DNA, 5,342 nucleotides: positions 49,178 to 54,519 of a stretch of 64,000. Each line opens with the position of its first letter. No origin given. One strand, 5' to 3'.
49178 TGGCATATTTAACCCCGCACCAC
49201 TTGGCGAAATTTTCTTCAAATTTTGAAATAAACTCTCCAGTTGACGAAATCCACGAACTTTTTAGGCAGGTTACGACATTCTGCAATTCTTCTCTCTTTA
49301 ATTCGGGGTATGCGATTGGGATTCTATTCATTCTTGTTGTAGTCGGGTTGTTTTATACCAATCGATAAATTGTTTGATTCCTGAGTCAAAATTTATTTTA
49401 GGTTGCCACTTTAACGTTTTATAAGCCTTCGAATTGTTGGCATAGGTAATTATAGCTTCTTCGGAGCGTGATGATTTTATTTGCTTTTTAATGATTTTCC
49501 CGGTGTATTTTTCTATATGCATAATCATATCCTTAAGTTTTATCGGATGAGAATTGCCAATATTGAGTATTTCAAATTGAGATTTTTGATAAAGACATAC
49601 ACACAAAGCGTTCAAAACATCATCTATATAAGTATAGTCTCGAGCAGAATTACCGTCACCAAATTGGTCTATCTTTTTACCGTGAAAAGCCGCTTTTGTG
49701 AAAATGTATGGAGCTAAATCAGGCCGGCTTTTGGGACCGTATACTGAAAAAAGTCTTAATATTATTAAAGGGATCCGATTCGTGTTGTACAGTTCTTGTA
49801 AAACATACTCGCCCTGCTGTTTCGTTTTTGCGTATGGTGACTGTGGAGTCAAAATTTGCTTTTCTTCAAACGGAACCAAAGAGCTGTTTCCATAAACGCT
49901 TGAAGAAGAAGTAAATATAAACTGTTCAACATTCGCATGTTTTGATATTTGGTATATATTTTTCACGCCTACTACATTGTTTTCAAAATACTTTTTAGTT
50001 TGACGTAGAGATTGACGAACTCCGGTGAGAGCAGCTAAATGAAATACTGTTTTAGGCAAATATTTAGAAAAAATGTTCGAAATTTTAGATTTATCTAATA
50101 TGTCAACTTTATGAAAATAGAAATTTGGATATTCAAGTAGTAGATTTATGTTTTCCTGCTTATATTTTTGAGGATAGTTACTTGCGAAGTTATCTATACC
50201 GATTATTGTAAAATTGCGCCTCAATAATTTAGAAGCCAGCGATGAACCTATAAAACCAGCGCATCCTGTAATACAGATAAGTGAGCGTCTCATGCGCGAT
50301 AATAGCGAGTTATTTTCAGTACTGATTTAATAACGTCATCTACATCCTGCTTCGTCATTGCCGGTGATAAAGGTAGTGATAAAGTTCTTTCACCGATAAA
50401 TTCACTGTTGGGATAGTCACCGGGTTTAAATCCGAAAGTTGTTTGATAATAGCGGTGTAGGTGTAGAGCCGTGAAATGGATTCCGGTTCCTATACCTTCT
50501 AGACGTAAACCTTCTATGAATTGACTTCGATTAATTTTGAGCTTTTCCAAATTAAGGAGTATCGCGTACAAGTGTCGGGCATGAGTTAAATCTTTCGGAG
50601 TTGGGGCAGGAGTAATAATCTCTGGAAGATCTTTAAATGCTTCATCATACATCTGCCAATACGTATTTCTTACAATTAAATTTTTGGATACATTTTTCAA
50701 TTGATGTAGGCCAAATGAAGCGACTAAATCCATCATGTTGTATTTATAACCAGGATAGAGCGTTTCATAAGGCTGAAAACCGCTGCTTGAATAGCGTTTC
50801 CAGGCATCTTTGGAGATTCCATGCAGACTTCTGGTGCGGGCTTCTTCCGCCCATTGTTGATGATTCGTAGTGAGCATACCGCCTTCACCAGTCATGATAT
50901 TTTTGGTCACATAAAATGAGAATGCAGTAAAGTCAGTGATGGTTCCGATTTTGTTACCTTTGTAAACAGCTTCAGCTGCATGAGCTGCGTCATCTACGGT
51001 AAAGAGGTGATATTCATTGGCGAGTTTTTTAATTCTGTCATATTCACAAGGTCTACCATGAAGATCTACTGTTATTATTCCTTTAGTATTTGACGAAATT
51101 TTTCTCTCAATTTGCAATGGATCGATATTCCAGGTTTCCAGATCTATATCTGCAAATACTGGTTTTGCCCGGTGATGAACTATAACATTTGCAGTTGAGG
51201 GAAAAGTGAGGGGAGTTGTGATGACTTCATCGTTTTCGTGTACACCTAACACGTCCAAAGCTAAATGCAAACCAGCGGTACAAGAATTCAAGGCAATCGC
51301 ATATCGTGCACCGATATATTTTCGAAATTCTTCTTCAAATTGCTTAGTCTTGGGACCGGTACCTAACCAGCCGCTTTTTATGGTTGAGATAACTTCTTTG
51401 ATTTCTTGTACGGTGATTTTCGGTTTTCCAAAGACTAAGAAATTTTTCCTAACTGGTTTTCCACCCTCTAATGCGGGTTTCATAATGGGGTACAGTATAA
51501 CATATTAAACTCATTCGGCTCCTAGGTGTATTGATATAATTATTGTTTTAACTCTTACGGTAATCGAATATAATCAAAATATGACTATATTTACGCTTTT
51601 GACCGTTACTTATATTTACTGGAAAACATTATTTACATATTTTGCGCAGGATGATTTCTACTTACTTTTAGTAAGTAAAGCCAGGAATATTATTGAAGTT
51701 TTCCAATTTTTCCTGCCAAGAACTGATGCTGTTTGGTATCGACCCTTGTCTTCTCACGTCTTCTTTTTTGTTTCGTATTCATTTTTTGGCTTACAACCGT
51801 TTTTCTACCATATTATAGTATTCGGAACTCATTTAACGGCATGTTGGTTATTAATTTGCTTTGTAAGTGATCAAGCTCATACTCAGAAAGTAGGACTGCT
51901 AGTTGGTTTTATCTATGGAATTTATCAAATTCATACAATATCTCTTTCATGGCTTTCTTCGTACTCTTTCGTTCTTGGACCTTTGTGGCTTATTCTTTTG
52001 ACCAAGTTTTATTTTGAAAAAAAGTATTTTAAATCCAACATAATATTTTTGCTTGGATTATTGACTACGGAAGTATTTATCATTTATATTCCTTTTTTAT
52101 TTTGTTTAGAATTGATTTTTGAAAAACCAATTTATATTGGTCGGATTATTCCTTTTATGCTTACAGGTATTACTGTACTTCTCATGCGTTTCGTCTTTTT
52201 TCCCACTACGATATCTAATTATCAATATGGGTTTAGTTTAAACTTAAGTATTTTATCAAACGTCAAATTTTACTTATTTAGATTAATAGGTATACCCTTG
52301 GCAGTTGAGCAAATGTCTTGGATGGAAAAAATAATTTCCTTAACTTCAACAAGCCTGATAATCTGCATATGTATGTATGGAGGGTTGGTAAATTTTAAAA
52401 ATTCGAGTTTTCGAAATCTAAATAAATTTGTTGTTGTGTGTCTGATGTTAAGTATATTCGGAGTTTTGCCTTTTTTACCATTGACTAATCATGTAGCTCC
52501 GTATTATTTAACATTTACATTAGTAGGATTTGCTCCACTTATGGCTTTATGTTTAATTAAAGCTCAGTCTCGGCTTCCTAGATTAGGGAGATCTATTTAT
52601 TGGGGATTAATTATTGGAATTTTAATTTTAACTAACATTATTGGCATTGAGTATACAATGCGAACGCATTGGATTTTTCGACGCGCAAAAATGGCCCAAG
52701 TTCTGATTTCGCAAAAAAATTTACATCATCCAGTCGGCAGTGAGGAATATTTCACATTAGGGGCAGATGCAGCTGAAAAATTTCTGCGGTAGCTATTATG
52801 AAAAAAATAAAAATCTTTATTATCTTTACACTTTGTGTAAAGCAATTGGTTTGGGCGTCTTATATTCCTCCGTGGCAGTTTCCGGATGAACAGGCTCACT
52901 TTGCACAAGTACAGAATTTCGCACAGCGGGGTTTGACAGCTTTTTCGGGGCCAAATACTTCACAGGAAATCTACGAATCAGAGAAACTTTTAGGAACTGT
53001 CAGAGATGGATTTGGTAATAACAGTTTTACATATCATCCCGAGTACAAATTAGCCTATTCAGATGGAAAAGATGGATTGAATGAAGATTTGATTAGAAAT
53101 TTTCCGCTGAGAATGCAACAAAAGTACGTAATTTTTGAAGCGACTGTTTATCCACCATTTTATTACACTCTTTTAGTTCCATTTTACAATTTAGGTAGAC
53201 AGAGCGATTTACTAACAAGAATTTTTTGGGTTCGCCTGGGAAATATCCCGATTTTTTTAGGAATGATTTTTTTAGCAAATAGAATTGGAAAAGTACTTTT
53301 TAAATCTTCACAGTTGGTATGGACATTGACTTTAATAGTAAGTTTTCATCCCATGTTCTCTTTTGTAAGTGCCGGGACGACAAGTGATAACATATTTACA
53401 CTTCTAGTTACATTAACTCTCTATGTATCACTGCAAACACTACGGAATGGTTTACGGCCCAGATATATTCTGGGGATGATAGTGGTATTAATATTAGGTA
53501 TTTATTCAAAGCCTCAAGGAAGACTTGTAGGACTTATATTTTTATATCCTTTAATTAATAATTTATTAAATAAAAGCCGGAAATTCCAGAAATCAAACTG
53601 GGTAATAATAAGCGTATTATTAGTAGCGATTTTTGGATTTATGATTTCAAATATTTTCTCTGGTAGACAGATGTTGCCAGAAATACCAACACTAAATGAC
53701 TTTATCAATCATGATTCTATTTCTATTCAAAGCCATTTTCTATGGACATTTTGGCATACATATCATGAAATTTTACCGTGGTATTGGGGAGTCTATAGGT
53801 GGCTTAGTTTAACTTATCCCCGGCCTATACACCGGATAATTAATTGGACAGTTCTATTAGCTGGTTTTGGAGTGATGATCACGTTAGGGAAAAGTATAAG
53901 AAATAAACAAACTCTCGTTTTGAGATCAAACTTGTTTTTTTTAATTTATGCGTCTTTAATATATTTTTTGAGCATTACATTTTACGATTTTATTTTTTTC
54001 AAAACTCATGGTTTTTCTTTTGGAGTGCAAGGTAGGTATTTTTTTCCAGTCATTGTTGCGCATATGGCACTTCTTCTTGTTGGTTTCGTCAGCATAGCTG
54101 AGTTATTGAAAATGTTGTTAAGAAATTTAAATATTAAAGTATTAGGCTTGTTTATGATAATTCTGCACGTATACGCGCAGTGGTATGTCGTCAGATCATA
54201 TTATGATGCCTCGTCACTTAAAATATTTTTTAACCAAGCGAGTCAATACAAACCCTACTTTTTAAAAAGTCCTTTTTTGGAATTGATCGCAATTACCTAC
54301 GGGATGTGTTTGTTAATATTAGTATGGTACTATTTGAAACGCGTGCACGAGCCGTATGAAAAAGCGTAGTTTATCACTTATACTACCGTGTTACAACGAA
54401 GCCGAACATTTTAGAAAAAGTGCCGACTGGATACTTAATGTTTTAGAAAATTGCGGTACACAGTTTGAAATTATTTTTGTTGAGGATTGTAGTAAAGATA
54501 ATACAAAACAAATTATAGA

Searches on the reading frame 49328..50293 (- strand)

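Call 4: search_protein_families(library=pfam, proteins=[window:49328-50293:-], max_evalue=0.001)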
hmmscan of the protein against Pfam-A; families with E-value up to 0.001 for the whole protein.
window:49328-50293:- (321 aa): 7 families
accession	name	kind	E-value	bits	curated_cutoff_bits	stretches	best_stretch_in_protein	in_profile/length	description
PF16363.11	GDP_Man_Dehyd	-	1.9e-55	189.1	27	1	8-308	2-331/332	GDP-mannose 4,6 dehydratase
PF01370.27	Epimerase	-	7.1e-51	173.4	20.9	1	6-246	1-240/240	NAD dependent epimerase/dehydratase family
PF01073.25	3Beta_HSD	-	7.8e-22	78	22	1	8-230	2-225/280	3-beta hydroxysteroid dehydrogenase/isomerase family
PF04321.23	RmlD_sub_bind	-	2.6e-17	63.3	27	1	6-201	3-167/287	RmlD substrate binding domain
PF02719.21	Polysacc_synt_2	-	2.5e-14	53.6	20.2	1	6-130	1-128/293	Polysaccharide biosynthesis protein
PF07993.18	NAD_binding_4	-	1.2e-13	51.3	20.1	1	82-228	91-256/258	Male sterility protein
PF08659.16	KR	-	6.6e-05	23.3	22.6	1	7-136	4-143/180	KR domain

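Call 5: search_protein_families(library=ncbifam, proteins=[window:49328-50293:-], max_evalue=0.00001)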
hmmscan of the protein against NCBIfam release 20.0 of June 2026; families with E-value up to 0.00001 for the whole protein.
window:49328-50293:- (321 aa): 25 families
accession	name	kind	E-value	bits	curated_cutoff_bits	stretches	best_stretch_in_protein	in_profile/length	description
TIGR01179.1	galE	equivalog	5.4e-53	179.9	262.3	1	6-316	2-328/332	UDP-glucose 4-epimerase GalE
TIGR01181.1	dTDP_gluc_dehyt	equivalog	8.2e-49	166.4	365.1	1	6-317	2-315/321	dTDP-glucose 4,6-dehydratase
TIGR04180.1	EDH_00030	hypoth_equivalog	3.8e-43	147.6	475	1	6-300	1-296/297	NAD-dependent 4,6-dehydratase LegB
NF007956.0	PRK10675.1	subfamily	2.3e-33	115.7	394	1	6-312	3-328/338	UDP-glucose 4-epimerase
NF007490.0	PRK10084.1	subfamily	8.9e-31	107.2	649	1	6-315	3-336/361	dTDP-glucose 4,6-dehydratase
TIGR02197.1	heptose_epim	equivalog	1.2e-29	103.5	274.6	1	6-315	1-315/316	ADP-glyceromanno-heptose 6-epimerase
NF007582.0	PRK10217.1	equivalog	2.1e-28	99.4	698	1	6-315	4-333/355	dTDP-glucose 4,6-dehydratase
NF011728.1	PRK15181.1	equivalog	4.2e-27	95.1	760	1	7-313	19-337/348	Vi polysaccharide biosynthesis UDP-N-acetylglucosaminuronic acid C-4 epimerase TviC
TIGR02622.1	CDP_4_6_dhtase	equivalog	1.4e-25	90.2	278.45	2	6-167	7-167/352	CDP-glucose 4,6-dehydratase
NF047922.1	GDPFucSynFcl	equivalog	6.2e-18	65.3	500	1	61-315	35-303/308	GDP-L-fucose synthase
NF042423.1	oxyalk_red_Shew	equivalog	3.7e-17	62.4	580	1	6-261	11-254/331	2-alkyl-3-oxoalkanoate reductase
TIGR01472.1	gmd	equivalog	1.5e-16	60.5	415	1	7-170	4-171/342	GDP-mannose 4,6-dehydratase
TIGR01214.1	rmlD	equivalog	1.8e-16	60.1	224.05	1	6-245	2-207/285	dTDP-4-dehydrorhamnose reductase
NF043036.1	ErythonDh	equivalog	7.4e-16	58.2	325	1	6-183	3-178/321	D-erythronate dehydrogenase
NF042422.1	oxyalk_red_OleD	equivalog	7e-14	51.9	580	1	6-231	3-212/329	2-alkyl-3-oxoalkanoate reductase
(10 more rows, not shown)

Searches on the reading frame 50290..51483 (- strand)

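Call 4: search_protein_families(library=pfam, proteins=[window:50290-51483:-], max_evalue=0.001)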
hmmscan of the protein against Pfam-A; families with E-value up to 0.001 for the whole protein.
window:50290-51483:- (397 aa): 3 families
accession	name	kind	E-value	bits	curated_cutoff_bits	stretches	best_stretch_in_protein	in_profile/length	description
PF01041.23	DegT_DnrJ_EryC1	-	1.4e-115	386.8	19.8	1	22-388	2-359/360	DegT/DnrJ/EryC1/StrS aminotransferase family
PF00155.27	Aminotran_1_2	-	9.6e-08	32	19.7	1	34-170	30-190/361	Aminotransferase class I and II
PF01212.27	Beta_elim_lyase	-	0.00047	20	27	0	41-218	29-223/288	Beta-eliminating lyase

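Call 5: search_protein_families(library=ncbifam, proteins=[window:50290-51483:-], max_evalue=0.00001)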
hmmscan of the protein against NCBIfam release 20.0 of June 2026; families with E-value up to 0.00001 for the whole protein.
window:50290-51483:- (397 aa): 7 families
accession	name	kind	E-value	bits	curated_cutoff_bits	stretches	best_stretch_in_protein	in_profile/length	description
TIGR03588.1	PseC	equivalog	4.6e-96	322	423.5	1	16-391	2-379/380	UDP-4-amino-4,6-dideoxy-N-acetyl-beta-L-altrosamine transaminase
NF008658.2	PRK11658.1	equivalog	4.9e-96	321.7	631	1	13-392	2-377/379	UDP-4-amino-4-deoxy-L-arabinose aminotransferase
NF008687.0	PRK11706.1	equivalog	4.8e-70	236.2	375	1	17-391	3-373/375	dTDP-4-amino-4,6-dideoxygalactose transaminase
TIGR04181.1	NHT_00031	hypoth_equivalog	1.6e-61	208.2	420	1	20-373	5-359/359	LegC family aminotransferase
TIGR02379.1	ECA_wecE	subfamily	2.3e-57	194.5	434.85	1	17-391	3-374/376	dTDP-4-amino-4,6-dideoxy-D-glucose transaminase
NF011936.0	PRK15407.1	equivalog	4.2e-46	157.5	423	1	23-391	44-435/440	lipopolysaccharide biosynthesis protein RfbH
TIGR04427.1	PLP_DesI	equivalog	4.3e-45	154.5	650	1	5-386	10-377/390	dTDP-4-dehydro-6-deoxyglucose aminotransferase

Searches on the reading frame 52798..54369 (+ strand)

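Call 7: search_protein_families(library=pfam, proteins=[window:52798-54369:+], max_evalue=0.01)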
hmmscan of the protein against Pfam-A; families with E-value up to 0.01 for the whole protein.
window:52798-54369:+ (523 aa): 1 family
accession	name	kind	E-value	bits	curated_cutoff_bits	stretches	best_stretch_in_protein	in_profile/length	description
PF09913.15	DUF2142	-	1e-20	74.4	30.1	1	17-420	5-393/395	Predicted membrane protein (DUF2142)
